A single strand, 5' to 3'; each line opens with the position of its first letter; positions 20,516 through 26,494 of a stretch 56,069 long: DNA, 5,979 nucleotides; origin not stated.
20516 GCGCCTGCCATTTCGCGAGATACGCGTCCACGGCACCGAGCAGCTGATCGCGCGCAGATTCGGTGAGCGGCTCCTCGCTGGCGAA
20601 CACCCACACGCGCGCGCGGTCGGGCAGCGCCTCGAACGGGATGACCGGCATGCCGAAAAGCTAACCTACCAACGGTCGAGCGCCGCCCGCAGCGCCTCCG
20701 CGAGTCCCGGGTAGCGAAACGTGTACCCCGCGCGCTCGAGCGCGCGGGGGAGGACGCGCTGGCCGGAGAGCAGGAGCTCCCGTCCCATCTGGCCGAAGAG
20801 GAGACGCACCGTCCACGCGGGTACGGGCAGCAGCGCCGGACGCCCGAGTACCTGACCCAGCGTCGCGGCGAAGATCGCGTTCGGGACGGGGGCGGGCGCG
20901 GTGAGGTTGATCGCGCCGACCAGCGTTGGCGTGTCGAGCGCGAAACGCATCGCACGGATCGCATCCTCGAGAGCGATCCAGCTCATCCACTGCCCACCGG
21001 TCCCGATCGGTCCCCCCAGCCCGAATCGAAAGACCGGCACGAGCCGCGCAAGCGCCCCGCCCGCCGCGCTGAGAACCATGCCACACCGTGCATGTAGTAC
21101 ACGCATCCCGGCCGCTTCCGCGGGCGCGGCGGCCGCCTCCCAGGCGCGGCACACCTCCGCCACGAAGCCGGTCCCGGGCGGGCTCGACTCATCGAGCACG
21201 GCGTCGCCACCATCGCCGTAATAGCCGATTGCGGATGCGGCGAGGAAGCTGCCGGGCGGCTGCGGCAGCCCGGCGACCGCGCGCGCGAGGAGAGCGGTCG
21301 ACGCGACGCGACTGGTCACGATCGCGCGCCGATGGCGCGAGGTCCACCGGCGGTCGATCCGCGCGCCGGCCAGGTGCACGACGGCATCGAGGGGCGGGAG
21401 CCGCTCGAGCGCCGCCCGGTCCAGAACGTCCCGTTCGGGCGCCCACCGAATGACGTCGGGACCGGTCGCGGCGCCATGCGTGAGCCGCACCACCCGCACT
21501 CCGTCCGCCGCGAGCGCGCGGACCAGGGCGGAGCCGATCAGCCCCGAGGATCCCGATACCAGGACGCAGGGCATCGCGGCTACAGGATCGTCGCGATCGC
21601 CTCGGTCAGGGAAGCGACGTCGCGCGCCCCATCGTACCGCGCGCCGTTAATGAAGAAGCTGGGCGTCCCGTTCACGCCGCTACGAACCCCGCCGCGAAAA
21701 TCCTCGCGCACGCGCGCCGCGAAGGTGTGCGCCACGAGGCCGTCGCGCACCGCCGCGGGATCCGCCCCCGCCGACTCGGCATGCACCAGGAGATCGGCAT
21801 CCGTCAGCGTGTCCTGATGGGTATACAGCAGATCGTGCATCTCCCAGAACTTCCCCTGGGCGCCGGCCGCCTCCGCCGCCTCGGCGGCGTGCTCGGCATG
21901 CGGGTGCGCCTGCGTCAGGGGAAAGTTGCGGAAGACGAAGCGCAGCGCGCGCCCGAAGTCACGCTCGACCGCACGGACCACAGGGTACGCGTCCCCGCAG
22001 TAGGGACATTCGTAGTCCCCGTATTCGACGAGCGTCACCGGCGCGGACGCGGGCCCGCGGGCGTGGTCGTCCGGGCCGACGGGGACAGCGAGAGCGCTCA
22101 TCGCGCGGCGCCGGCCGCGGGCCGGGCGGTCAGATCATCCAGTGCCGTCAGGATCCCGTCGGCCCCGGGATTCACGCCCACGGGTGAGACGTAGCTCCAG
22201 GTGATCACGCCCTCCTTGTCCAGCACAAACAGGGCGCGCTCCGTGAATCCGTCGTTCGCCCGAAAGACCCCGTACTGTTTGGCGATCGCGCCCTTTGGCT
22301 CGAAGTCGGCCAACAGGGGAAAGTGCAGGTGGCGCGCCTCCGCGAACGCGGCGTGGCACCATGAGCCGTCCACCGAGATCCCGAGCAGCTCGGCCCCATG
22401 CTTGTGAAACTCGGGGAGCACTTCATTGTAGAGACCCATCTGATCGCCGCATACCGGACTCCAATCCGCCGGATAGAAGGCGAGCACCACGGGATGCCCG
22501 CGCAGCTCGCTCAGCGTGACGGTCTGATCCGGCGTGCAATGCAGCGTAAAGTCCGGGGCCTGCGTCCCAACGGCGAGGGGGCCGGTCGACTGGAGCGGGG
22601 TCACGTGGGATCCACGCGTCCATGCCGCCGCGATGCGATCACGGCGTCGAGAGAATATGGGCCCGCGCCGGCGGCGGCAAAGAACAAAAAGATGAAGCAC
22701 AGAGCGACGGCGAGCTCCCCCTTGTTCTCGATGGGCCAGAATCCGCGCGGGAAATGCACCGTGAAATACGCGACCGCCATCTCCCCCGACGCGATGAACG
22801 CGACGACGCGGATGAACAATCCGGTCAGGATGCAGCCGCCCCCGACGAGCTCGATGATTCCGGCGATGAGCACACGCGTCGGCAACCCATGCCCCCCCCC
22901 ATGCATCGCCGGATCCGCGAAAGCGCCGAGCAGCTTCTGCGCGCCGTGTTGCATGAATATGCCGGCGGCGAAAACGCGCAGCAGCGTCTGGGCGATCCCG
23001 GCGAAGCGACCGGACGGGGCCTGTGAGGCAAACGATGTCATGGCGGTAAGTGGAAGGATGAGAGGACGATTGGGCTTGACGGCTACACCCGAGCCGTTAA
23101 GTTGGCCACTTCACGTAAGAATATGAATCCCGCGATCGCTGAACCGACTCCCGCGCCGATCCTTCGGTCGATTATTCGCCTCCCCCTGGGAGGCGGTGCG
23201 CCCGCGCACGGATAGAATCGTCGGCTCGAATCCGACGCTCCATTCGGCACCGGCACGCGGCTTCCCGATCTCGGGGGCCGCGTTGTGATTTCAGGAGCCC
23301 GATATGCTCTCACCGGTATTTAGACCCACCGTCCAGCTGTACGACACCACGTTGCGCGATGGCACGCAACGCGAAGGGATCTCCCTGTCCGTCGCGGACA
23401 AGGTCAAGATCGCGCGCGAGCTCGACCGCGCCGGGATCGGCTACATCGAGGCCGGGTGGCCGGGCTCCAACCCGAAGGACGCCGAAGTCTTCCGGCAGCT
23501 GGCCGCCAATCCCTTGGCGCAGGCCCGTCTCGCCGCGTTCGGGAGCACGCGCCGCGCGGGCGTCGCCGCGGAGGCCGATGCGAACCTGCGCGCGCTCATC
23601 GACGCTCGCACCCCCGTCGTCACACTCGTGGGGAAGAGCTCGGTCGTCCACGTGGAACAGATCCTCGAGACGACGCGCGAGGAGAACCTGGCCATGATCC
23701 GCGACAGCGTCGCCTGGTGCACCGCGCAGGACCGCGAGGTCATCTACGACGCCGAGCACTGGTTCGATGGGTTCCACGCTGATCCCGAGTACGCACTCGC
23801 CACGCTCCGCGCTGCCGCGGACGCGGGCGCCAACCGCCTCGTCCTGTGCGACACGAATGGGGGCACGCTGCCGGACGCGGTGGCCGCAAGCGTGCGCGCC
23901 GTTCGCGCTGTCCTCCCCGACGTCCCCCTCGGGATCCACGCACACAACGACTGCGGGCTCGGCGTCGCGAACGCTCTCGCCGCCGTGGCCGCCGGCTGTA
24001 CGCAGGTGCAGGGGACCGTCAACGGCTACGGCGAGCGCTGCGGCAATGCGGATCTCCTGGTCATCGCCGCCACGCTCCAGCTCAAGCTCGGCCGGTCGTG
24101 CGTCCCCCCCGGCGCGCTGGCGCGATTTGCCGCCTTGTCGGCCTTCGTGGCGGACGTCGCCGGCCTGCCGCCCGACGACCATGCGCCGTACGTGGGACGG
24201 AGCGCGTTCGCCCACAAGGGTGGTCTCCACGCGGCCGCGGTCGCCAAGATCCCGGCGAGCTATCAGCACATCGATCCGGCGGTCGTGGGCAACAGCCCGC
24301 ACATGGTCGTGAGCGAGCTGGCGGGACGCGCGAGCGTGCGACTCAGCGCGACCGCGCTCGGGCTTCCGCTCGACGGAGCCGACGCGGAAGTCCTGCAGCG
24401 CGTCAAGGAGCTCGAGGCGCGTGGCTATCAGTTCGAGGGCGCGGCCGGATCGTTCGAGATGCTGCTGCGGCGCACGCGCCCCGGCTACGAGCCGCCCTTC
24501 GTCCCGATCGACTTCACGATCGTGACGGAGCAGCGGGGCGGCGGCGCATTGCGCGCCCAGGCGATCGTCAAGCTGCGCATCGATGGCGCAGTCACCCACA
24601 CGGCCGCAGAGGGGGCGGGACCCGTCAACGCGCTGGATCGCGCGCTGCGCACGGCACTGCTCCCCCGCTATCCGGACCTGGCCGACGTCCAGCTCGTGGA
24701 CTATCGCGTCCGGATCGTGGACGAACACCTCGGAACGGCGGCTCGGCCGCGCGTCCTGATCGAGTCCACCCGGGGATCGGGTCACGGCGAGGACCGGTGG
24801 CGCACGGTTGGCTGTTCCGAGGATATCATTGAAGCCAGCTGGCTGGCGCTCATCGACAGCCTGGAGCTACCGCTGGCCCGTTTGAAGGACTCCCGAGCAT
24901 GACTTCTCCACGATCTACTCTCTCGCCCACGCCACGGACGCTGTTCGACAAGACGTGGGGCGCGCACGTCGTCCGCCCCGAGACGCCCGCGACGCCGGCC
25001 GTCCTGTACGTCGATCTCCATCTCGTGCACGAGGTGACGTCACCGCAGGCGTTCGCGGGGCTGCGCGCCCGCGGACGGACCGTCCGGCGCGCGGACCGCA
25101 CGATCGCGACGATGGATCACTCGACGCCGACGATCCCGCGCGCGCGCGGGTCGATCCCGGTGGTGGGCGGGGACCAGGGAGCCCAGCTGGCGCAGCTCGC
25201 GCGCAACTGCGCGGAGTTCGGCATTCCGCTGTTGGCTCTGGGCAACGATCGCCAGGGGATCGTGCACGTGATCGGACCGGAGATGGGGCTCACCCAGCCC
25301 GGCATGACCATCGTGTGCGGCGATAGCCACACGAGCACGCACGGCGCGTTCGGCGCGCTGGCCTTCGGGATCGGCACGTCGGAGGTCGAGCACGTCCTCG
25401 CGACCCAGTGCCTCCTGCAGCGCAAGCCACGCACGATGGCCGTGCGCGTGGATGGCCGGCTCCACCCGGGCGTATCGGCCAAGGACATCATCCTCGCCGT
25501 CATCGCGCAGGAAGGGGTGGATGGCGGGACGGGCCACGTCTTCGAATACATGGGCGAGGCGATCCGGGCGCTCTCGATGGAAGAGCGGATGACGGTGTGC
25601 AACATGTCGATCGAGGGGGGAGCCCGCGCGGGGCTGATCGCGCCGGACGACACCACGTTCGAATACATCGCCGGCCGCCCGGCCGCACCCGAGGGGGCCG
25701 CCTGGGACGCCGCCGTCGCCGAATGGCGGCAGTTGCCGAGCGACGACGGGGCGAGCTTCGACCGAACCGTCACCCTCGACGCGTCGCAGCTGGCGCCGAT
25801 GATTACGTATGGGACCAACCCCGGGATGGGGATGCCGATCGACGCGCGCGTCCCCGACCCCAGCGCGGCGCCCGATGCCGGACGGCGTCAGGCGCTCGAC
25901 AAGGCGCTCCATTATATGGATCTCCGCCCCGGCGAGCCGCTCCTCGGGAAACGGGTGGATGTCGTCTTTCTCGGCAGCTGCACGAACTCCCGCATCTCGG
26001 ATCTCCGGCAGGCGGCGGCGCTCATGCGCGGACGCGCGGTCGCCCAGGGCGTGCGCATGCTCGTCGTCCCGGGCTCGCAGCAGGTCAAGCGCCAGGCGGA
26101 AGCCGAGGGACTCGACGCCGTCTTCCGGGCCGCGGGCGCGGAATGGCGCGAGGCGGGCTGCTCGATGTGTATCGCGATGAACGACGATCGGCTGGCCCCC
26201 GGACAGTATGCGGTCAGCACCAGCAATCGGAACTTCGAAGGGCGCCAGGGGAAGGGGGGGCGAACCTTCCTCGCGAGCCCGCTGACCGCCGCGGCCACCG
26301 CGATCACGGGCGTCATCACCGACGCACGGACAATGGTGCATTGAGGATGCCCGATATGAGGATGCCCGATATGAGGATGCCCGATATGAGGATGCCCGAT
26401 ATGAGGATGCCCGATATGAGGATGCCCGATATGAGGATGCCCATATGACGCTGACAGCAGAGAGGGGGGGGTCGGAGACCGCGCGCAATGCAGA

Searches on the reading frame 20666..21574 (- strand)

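Call 23: search_protein_families(library=pfam, proteins=[window:20666-21574:-], max_evalue=0.00001)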
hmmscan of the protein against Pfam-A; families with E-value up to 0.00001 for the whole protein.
window:20666-21574:- (302 aa): 2 families
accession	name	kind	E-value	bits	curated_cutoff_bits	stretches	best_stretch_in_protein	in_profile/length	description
PF08338.16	DUF1731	-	3.3e-19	68.8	27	1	251-297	1-46/47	Domain of unknown function (DUF1731)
PF01370.27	Epimerase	-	5e-19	69.1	20.9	1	4-216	1-228/240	NAD dependent epimerase/dehydratase family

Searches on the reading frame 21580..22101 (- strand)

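Call 23: search_protein_families(library=pfam, proteins=[window:21580-22101:-], max_evalue=0.00001)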
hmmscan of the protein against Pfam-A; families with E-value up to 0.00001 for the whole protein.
window:21580-22101:- (173 aa): 2 families
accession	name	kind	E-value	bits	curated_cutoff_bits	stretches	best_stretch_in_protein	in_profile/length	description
PF13462.12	Thioredoxin_4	-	1.4e-24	87.6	23.2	1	11-169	4-163/165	Thioredoxin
PF01323.26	DSBA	-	2.2e-18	67.1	25.6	1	23-169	1-190/191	DSBA-like thioredoxin domain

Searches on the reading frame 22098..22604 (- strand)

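Call 23: search_protein_families(library=pfam, proteins=[window:22098-22604:-], max_evalue=0.00001)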
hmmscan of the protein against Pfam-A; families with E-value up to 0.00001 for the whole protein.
window:22098-22604:- (168 aa): 2 families
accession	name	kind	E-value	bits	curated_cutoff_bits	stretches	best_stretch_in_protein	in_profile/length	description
PF00578.27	AhpC-TSA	-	2.8e-38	131.1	26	1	12-136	1-123/124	AhpC/TSA family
PF08534.16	Redoxin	-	4.4e-23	82.2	26.6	1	12-143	2-137/148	Redoxin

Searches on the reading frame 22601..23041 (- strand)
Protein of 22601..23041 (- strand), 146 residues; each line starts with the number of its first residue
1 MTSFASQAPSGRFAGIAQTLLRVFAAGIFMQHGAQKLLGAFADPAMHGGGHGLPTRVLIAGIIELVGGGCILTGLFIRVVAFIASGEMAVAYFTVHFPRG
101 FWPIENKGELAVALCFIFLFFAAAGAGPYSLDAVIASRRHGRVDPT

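Call 23: search_protein_families(library=pfam, proteins=[window:22601-23041:-], max_evalue=0.00001)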
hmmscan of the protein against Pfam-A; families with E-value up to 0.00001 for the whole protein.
window:22601-23041:- (146 aa): 1 family
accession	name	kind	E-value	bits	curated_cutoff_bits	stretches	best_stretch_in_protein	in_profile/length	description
PF07681.17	DoxX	-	2.4e-12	47.7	23.6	1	19-96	3-84/85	DoxX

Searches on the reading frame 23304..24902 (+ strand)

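Call 23: search_protein_families(library=pfam, proteins=[window:23304-24902:+], max_evalue=0.00001)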
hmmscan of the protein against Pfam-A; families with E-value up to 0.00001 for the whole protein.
window:23304-24902:+ (532 aa): 3 families
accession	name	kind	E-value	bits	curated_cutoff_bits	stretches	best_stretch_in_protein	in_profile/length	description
PF00682.25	HMGL-like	-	7.7e-51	173.4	29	1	10-261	2-242/260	HMGL-like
PF08502.15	LeuA_dimer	-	4.3e-21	75.6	24.9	1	384-521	7-128/131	LeuA allosteric (dimerisation) domain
PF22617.1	HCS_D2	-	1.3e-12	48.3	27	1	297-372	2-79/82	Homocitrate synthase post-HMGL domain-like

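Call 50: search_protein_families(library=ncbifam, proteins=[window:23304-24902:+], max_evalue=0.001)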
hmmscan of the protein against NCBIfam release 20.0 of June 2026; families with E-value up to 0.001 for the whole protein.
window:23304-24902:+ (532 aa): 26 families (the best 25 are shown)
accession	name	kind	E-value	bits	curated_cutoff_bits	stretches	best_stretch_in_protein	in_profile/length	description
TIGR00977.1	citramal_synth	equivalog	7.3e-190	631.7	450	1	10-527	2-520/526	citramalate synthase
NF002085.0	PRK00915.1-2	subfamily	6.5e-75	252.8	517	1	9-522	13-498/504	2-isopropylmalate synthase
NF002086.0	PRK00915.1-3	equivalog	3e-69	233.9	532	1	9-522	6-500/516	2-isopropylmalate synthase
NF002088.0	PRK00915.1-5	equivalog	7.8e-63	212.7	697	1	9-519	3-494/514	2-isopropylmalate synthase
TIGR00973.1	leuA_bact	equivalog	1.1e-62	212.2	598.7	1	10-520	2-493/494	2-isopropylmalate synthase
TIGR02090.1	LEU1_arch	subfamily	5.6e-61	206.6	484.75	1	10-376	1-353/363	isopropylmalate/citramalate/homocitrate synthases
TIGR02660.1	nifV_homocitr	equivalog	9.9e-61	206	462.9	1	10-370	2-348/365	homocitrate synthase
TIGR02146.1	LysS_fung_arch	equivalog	8.9e-60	202.7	413.55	1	13-368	2-343/344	homocitrate synthase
NF002087.0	PRK00915.1-4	equivalog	9.3e-57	192.7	729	1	10-520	7-499/516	2-isopropylmalate synthase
NF041069.1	IPMS_Sufob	equivalog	1.6e-55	188.9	600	1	10-376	1-355/371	isopropylmalate synthase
NF002084.0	PRK00915.1-1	equivalog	2.8e-51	174.7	748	1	10-521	5-497/523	2-isopropylmalate synthase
NF042433.1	CitmalDyn_Leptosp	equivalog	1.2e-39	136.3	950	1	7-509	5-496/514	(R)-citramalate synthase CimA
NF042434.1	IPMS_Lepto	equivalog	1.7e-37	129.3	500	1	9-365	5-363/374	2-isopropylmalate synthase LeuA2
NF006049.0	PRK08195.1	subfamily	5.9e-28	97.9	229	2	159-259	145-246/344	4-hyroxy-2-oxovalerate/4-hydroxy-2-oxopentanoic acid aldolase,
TIGR03217.1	4OH_2_O_val_ald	equivalog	7.8e-24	84.5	286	1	168-259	149-241/334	4-hydroxy-2-oxovalerate aldolase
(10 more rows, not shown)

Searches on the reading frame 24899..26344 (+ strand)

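Call 23: search_protein_families(library=pfam, proteins=[window:24899-26344:+], max_evalue=0.00001)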
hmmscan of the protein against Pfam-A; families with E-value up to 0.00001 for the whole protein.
window:24899-26344:+ (481 aa): 1 family
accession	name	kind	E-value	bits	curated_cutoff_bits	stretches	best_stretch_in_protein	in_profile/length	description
PF00330.25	Aconitase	-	3.6e-173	577.2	28.7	1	17-471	1-463/463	Aconitase family (aconitate hydratase)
